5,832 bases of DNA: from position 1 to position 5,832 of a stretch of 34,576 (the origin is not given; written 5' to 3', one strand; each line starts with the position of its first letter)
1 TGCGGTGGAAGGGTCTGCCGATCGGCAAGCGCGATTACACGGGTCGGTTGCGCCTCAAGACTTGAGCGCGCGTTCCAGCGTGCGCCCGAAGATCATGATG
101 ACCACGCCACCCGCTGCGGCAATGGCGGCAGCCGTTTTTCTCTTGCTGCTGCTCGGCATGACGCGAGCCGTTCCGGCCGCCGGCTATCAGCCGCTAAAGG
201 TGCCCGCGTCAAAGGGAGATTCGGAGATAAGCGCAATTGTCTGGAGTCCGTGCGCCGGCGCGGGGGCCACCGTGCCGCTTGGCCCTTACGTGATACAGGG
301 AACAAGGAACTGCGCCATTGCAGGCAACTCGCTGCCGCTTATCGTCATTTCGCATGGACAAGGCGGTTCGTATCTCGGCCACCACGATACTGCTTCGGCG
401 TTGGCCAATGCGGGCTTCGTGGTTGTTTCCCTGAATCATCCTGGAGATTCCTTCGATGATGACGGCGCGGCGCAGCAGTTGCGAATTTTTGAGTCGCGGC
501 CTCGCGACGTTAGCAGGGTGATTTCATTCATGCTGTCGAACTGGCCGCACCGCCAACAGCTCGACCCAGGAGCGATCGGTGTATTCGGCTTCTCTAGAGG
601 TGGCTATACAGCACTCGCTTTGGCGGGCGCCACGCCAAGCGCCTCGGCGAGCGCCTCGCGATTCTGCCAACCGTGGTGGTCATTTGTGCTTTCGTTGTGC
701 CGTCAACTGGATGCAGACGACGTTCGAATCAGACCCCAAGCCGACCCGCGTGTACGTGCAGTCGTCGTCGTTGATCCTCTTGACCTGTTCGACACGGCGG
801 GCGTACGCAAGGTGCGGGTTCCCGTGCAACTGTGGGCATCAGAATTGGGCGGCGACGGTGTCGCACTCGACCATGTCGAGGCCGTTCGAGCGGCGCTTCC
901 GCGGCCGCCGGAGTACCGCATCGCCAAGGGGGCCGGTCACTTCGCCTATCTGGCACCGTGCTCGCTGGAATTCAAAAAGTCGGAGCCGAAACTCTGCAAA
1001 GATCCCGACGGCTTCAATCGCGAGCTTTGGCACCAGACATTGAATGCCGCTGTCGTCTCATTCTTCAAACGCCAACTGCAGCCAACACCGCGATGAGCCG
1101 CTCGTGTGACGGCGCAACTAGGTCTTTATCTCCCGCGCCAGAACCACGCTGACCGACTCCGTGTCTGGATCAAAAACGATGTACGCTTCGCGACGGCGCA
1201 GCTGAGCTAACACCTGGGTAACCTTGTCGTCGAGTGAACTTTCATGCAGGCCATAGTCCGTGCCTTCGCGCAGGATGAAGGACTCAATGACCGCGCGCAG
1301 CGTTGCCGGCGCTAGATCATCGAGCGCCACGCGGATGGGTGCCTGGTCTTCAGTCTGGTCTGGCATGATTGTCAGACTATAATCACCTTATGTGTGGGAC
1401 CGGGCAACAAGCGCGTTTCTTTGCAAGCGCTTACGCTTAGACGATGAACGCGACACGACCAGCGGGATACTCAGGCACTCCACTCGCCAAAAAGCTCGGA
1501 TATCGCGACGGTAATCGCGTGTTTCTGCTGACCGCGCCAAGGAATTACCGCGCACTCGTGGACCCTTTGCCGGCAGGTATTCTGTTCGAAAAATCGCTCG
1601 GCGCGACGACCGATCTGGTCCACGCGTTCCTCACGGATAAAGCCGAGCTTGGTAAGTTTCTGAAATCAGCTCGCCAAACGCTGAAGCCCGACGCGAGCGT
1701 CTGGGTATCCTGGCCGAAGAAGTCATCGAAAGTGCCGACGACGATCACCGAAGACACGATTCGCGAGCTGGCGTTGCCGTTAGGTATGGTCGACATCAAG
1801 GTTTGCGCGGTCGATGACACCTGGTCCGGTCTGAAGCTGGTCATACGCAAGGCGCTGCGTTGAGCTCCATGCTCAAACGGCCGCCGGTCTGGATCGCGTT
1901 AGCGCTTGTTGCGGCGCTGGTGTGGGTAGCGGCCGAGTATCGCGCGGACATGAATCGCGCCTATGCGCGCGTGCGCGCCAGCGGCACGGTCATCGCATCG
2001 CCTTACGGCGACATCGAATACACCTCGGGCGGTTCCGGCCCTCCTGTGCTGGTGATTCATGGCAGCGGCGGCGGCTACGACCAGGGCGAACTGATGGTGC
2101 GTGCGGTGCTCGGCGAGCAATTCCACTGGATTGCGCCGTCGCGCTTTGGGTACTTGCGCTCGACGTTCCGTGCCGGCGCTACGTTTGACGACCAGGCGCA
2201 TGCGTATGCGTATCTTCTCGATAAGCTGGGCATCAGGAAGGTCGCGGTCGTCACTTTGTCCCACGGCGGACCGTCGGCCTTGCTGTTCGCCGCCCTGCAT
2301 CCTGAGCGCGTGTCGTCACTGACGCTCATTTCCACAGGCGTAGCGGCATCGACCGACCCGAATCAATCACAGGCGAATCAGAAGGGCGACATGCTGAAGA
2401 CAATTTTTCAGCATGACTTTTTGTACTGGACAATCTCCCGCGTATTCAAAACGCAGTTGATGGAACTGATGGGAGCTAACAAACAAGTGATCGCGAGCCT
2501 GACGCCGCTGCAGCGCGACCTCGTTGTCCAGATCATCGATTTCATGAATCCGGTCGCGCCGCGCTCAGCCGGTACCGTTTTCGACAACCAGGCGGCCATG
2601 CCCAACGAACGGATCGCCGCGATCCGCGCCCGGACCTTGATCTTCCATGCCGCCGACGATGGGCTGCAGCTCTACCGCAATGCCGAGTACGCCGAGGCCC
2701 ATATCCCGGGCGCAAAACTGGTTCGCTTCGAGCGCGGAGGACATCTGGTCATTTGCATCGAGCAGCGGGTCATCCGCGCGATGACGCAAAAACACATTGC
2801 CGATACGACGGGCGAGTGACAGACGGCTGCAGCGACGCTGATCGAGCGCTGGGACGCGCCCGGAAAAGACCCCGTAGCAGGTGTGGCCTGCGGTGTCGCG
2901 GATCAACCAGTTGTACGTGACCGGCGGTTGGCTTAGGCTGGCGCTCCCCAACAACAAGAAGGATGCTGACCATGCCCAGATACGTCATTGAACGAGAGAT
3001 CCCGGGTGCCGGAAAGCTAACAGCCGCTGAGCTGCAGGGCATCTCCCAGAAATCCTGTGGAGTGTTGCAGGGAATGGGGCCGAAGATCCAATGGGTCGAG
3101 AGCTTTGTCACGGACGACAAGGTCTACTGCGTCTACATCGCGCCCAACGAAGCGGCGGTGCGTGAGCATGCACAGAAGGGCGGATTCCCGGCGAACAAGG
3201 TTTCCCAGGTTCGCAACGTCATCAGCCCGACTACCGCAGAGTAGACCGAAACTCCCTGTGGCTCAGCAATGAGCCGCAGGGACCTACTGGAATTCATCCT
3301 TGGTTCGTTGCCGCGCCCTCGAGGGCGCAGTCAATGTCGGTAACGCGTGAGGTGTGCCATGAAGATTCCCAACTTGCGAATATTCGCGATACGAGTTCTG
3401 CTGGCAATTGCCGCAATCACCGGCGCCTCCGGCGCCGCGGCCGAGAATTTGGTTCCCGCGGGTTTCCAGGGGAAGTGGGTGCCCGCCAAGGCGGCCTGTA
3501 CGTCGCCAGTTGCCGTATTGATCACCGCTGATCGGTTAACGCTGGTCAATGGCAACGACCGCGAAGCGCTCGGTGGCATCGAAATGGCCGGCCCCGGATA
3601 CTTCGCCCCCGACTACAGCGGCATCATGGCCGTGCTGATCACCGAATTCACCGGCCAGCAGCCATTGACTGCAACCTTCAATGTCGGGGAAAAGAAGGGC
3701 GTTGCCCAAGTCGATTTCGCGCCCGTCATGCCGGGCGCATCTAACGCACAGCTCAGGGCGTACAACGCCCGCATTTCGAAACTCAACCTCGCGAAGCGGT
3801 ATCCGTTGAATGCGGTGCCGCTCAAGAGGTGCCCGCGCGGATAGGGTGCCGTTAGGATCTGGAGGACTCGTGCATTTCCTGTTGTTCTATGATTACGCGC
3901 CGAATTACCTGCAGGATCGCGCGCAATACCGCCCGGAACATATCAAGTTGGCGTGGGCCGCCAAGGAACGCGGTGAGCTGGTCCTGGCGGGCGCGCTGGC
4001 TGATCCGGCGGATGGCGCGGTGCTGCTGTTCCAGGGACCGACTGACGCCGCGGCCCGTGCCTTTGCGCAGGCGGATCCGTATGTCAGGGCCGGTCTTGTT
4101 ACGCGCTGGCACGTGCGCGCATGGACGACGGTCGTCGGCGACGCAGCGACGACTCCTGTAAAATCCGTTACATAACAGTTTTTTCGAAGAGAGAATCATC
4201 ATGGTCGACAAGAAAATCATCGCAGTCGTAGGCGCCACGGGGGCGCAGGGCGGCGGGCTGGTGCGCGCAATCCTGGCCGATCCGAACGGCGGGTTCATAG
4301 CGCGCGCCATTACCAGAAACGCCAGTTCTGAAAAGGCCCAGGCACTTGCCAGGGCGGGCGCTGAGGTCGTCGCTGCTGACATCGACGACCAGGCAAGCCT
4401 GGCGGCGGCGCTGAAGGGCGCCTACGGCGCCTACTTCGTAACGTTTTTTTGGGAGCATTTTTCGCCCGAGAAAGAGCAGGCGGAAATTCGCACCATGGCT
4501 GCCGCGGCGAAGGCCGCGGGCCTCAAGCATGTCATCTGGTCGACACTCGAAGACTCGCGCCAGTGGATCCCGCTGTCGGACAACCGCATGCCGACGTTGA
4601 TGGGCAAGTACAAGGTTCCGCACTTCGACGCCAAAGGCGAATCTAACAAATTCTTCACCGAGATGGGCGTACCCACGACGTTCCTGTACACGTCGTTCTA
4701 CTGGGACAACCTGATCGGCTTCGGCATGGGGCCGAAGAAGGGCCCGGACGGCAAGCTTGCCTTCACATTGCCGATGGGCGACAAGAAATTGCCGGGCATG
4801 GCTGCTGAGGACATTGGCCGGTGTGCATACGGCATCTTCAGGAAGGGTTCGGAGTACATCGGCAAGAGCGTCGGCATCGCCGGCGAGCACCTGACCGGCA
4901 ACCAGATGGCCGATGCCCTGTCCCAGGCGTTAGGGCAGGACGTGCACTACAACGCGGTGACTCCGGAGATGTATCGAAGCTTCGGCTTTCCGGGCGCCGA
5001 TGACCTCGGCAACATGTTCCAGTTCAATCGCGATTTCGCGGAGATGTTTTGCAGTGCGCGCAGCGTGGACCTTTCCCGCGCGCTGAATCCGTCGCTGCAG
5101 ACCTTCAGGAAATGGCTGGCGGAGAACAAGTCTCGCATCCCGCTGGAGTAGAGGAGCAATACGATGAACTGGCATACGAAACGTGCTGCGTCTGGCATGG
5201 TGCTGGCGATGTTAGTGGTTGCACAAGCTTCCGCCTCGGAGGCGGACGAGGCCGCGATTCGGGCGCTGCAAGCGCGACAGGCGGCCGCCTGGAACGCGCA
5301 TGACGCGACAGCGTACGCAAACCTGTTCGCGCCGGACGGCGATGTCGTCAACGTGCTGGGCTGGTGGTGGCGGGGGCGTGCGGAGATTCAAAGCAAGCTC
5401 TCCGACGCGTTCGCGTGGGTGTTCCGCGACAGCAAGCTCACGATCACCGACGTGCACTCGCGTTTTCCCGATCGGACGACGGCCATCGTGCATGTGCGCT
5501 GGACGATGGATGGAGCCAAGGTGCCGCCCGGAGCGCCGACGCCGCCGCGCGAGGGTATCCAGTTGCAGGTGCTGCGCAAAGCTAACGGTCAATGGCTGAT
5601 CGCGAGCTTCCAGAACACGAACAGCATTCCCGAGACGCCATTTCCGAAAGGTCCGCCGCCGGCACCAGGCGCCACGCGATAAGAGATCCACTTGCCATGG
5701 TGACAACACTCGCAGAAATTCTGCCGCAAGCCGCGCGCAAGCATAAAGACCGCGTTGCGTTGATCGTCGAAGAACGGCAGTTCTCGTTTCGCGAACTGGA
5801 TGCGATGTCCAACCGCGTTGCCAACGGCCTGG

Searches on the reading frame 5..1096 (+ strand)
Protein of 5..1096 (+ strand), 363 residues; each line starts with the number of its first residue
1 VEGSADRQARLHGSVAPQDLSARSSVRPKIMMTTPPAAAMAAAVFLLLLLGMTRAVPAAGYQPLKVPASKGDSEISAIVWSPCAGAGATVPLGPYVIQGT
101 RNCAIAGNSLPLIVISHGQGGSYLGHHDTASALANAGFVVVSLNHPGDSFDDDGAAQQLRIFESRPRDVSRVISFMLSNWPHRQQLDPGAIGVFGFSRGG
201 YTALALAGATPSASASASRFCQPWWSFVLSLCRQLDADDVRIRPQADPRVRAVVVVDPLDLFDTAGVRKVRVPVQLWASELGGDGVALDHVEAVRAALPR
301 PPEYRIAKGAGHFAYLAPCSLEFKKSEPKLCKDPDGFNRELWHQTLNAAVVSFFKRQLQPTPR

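Call 35: search_protein_families(library=pfam, proteins=[window:5-1096:+], max_evalue=0.00001)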
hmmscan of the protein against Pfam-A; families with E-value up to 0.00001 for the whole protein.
window:5-1096:+ (363 aa): 2 families
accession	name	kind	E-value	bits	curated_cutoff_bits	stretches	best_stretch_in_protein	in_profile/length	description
PF00561.26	Abhydrolase_1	-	6.1e-07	29.8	25.8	1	111-212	1-92/245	alpha/beta hydrolase fold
PF12146.15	Hydrolase_4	-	2.2e-06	27.6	27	1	112-212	6-99/239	Serine aminopeptidase, S33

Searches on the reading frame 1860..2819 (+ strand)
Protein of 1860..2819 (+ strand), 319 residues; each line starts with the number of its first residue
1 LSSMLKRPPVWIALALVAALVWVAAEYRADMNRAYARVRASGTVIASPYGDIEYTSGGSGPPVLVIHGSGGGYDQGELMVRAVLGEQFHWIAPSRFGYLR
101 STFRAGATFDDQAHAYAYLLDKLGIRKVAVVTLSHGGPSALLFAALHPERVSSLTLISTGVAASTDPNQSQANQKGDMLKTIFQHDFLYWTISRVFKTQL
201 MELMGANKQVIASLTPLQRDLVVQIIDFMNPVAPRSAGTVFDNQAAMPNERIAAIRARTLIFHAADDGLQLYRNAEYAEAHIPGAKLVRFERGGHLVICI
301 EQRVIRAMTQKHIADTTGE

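Call 35: search_protein_families(library=pfam, proteins=[window:1860-2819:+], max_evalue=0.00001)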
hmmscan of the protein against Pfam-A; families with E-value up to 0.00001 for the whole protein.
window:1860-2819:+ (319 aa): 2 families
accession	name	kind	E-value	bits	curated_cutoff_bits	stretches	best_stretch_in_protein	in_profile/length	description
PF00561.26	Abhydrolase_1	-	1.3e-22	81.1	25.8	1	61-297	1-240/245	alpha/beta hydrolase fold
PF12697.13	Abhydrolase_6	-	1.1e-11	46.2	26.3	1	63-297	1-206/217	Alpha/beta hydrolase family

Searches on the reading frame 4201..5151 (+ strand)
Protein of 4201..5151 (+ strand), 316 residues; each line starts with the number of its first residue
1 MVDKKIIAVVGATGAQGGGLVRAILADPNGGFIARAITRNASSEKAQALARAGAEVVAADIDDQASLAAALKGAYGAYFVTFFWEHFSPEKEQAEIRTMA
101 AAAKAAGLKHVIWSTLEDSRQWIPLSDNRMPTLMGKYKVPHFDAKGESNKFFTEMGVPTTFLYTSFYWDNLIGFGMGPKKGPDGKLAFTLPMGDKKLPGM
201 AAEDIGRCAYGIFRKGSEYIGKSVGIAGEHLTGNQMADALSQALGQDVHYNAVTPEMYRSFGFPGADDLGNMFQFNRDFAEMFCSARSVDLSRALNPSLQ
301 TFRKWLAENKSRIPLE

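Call 35: search_protein_families(library=pfam, proteins=[window:4201-5151:+], max_evalue=0.00001)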
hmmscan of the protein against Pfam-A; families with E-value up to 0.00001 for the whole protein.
window:4201-5151:+ (316 aa): 2 families
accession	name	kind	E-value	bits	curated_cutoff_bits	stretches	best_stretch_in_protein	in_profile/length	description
PF05368.20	NmrA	-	3.2e-53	181.7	27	1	4-283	2-274/298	NmrA-like family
PF13460.12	NAD_binding_10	-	1.9e-13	51.2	27.2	1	11-150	1-129/184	NAD(P)H-binding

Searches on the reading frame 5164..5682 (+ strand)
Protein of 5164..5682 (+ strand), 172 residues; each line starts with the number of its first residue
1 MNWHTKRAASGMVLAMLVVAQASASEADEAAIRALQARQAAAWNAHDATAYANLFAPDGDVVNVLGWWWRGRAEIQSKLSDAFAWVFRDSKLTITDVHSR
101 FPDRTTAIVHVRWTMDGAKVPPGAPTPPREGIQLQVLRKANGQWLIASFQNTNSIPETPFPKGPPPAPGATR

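Call 35: search_protein_families(library=pfam, proteins=[window:5164-5682:+], max_evalue=0.00001)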
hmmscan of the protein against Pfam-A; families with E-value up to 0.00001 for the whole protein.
window:5164-5682:+ (172 aa): 3 families
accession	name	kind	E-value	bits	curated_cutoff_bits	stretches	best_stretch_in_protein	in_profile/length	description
PF14534.12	DUF4440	-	2.3e-13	50.9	25.2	1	32-146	1-107/107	Domain of unknown function (DUF4440)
PF12680.13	SnoaL_2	-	3.9e-10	40.7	27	1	39-125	4-77/102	SnoaL-like domain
PF13577.12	SnoaL_4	-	3.1e-09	37.3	24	1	27-148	4-124/126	SnoaL-like domain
